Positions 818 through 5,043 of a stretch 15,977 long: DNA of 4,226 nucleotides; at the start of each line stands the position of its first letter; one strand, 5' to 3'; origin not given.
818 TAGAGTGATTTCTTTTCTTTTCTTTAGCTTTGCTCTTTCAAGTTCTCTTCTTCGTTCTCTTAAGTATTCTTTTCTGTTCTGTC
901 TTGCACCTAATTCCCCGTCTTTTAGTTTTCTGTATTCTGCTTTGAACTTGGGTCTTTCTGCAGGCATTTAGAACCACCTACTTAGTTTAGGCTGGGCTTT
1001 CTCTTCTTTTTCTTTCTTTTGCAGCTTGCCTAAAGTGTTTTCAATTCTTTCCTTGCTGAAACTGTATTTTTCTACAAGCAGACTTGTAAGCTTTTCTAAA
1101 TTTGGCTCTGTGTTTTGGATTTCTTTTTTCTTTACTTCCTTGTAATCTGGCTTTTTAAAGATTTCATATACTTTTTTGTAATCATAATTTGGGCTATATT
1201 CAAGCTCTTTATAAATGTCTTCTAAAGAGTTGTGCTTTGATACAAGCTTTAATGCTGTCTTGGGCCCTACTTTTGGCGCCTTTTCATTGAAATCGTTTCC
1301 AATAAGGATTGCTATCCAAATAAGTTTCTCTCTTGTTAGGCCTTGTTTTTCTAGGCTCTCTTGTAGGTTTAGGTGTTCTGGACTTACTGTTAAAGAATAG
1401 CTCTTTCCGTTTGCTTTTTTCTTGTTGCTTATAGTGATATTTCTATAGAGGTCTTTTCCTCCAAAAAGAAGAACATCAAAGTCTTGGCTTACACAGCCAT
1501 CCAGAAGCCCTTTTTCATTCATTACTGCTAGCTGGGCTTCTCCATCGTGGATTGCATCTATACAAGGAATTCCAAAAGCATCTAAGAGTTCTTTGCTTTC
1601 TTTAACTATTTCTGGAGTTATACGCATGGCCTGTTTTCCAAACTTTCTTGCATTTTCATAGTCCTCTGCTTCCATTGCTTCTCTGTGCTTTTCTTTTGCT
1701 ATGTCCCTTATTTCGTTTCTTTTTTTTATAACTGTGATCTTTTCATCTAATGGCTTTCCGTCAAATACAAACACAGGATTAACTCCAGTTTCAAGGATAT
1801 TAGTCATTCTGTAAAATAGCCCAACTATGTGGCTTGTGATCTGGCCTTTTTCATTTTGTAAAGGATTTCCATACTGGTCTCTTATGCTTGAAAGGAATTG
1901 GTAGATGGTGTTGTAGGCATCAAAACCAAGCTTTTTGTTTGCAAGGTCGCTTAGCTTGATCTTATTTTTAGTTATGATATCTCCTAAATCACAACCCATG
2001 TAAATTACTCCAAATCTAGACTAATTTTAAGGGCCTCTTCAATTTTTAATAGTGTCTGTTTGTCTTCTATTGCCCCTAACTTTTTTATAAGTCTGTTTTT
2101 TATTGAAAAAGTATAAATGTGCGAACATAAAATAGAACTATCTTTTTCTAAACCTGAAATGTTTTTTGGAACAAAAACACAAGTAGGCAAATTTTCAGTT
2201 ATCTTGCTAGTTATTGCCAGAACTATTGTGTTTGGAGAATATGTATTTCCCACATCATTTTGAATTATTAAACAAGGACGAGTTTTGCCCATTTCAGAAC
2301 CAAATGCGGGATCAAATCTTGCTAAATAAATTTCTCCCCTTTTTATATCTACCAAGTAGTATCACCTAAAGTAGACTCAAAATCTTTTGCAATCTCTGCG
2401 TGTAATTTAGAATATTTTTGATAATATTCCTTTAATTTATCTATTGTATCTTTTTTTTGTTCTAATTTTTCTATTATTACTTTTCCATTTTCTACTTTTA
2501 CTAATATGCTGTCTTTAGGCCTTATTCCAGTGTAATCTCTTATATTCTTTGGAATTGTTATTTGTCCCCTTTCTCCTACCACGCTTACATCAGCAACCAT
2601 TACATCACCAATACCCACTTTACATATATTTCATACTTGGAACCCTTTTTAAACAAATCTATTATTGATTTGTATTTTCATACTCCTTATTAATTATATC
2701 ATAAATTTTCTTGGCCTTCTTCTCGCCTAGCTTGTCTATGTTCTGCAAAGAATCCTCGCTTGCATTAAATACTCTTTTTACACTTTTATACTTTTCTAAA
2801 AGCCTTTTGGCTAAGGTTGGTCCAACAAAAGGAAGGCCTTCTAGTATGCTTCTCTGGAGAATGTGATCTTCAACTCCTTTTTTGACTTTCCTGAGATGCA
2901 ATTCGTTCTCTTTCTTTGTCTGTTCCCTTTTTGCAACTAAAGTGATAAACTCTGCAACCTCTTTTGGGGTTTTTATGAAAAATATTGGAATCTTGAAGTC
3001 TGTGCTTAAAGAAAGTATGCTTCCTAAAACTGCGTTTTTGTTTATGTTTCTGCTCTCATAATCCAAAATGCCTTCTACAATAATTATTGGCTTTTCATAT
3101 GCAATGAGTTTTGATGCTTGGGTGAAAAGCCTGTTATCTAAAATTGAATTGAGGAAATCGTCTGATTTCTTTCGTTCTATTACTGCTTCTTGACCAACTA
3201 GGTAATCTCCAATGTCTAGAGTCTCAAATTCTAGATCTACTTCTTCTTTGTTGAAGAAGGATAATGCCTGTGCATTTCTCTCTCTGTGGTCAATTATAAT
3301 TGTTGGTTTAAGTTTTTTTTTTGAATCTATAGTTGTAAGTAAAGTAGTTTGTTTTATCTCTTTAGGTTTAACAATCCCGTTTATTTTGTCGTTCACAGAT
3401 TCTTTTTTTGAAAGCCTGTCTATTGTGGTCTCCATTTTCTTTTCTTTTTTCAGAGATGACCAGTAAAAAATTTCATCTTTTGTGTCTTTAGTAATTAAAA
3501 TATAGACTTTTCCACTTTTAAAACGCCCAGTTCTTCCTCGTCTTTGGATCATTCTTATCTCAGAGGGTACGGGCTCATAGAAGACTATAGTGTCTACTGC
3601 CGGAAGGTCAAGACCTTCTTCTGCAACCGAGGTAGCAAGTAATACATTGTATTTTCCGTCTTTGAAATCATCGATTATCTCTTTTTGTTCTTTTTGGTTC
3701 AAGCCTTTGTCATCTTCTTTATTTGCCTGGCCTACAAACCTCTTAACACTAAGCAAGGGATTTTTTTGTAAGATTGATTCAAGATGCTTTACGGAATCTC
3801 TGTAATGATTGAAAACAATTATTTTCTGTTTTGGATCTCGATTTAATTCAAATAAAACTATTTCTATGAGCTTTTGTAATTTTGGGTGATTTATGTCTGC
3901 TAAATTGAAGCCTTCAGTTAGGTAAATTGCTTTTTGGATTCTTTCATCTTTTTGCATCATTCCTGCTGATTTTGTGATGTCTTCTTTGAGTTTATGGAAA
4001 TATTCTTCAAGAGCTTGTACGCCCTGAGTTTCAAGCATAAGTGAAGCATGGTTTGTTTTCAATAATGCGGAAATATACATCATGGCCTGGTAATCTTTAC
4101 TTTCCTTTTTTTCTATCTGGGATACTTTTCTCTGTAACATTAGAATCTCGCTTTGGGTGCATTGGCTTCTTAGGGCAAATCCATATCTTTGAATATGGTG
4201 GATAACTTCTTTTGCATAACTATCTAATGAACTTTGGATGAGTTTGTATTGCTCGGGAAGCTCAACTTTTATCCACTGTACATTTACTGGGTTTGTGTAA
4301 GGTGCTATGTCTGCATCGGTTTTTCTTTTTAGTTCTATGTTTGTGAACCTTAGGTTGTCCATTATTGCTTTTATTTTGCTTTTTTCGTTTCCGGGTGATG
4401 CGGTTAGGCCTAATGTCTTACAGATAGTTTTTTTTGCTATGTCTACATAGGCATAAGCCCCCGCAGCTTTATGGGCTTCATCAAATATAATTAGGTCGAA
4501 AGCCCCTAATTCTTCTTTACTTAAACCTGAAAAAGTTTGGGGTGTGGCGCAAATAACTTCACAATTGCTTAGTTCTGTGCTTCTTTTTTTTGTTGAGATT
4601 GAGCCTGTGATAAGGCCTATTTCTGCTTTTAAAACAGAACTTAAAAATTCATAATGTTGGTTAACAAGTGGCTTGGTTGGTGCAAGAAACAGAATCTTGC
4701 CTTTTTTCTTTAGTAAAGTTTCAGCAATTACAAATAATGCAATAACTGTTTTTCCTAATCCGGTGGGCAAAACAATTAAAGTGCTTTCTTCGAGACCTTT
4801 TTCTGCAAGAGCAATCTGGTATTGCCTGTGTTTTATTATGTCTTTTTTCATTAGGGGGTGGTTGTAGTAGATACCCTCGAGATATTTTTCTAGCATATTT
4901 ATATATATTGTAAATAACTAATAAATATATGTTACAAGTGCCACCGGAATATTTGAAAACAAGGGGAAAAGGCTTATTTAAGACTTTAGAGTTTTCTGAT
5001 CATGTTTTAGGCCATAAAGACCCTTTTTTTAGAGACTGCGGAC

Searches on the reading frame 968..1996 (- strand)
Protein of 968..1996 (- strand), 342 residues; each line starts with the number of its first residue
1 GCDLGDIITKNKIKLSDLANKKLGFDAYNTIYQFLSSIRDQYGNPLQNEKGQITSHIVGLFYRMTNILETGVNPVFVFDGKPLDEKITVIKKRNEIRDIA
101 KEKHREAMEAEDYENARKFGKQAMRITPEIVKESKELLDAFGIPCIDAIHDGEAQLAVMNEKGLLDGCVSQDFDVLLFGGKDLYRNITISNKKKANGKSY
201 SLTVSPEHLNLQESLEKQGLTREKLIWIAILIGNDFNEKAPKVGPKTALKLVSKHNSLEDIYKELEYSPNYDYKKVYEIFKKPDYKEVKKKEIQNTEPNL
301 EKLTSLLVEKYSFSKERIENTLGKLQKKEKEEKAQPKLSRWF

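Call 24: search_protein_families(library=pfam, proteins=[window:968-1996:-], max_evalue=0.01)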
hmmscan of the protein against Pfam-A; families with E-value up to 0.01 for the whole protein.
window:968-1996:- (342 aa): 4 families
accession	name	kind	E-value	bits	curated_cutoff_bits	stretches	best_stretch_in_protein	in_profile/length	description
PF00867.23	XPG_I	-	2.1e-23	82.9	24.9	1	142-235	1-89/89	XPG I-region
PF00752.23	XPG_N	-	4.2e-19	69.3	22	1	11-98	17-99/101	XPG N-terminal domain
PF01367.25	5_3_exonuc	-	2.6e-05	25.1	40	1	240-276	23-56/97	5'-3' exonuclease, C-terminal SAM fold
PF14520.12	HHH_5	-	0.009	16.9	27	0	240-262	7-30/57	Helix-hairpin-helix domain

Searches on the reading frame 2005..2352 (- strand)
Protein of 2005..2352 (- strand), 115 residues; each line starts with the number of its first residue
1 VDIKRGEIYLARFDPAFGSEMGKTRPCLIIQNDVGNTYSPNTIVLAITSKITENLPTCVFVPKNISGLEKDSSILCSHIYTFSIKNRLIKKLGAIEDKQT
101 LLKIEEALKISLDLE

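Call 24: search_protein_families(library=pfam, proteins=[window:2005-2352:-], max_evalue=0.01)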
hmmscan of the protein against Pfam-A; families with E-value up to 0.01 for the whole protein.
window:2005-2352:- (115 aa): 1 family
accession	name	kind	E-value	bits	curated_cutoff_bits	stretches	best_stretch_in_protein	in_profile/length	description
PF02452.23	PemK_toxin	-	2e-28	99.2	23.1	1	4-112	1-109/109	PemK-like, MazF-like toxin of type II toxin-antitoxin system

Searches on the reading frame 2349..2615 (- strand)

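Call 24: search_protein_families(library=pfam, proteins=[window:2349-2615:-], max_evalue=0.01)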
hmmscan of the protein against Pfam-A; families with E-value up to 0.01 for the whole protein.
window:2349-2615:- (88 aa): 2 families
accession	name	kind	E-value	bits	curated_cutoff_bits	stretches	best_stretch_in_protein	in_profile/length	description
PF04014.23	MazE_antitoxin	-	8.4e-09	35.7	24.7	1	12-55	3-47/48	Antidote-toxin recognition MazE, bacterial antitoxin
PF15937.10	PrlF_antitoxin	-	1.9e-06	28.4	32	1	11-67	2-57/99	prlF antitoxin for toxin YhaV_toxin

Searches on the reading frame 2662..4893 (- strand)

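Call 24: search_protein_families(library=pfam, proteins=[window:2662-4893:-], max_evalue=0.01)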
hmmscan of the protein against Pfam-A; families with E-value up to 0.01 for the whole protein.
window:2662-4893:- (743 aa): 11 families
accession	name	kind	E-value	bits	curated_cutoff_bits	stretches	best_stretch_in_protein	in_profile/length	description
PF02732.21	ERCC4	-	6.4e-28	97.8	24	1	534-651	1-138/140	ERCC4 domain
PF00271.37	Helicase_C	-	1.7e-27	96.3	23.5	1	338-458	2-109/110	Helicase conserved C-terminal domain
PF04851.21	ResIII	-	2e-23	83.5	22.5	1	21-167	3-162/164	Type III restriction enzyme, res subunit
PF00270.35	DEAD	-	1.8e-22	80.3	26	1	26-168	4-161/167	DEAD/DEAH box helicase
PF12826.13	HHH_2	-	4.9e-09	36.7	27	1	686-737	7-58/64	Helix-hairpin-helix motif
PF14520.12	HHH_5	-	5.3e-09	36.9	27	1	684-732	4-53/57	Helix-hairpin-helix domain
PF21210.2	RNA_helicase_helical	-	1.3e-08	35.4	27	1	246-324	25-108/108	Putative ATP-dependent RNA helicase, helical bundle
PF22590.2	Cas3-like_C_2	-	2.1e-05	25.2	27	1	370-458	21-104/106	CRISPR-associated nuclease/helicase Cas3, C-terminal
PF07652.20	Flavi_DEAD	-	6.5e-05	23.4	21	1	38-167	7-136/148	Flavivirus DEAD domain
PF03237.21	Terminase_6N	-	0.002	18.3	22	0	40-144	2-110/215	Terminase large subunit, T4likevirus-type, N-terminal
PF09848.15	SLFN-g3_helicase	-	0.0032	17.3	24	1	45-145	11-93/354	Schlafen group 3, DNA/RNA helicase domain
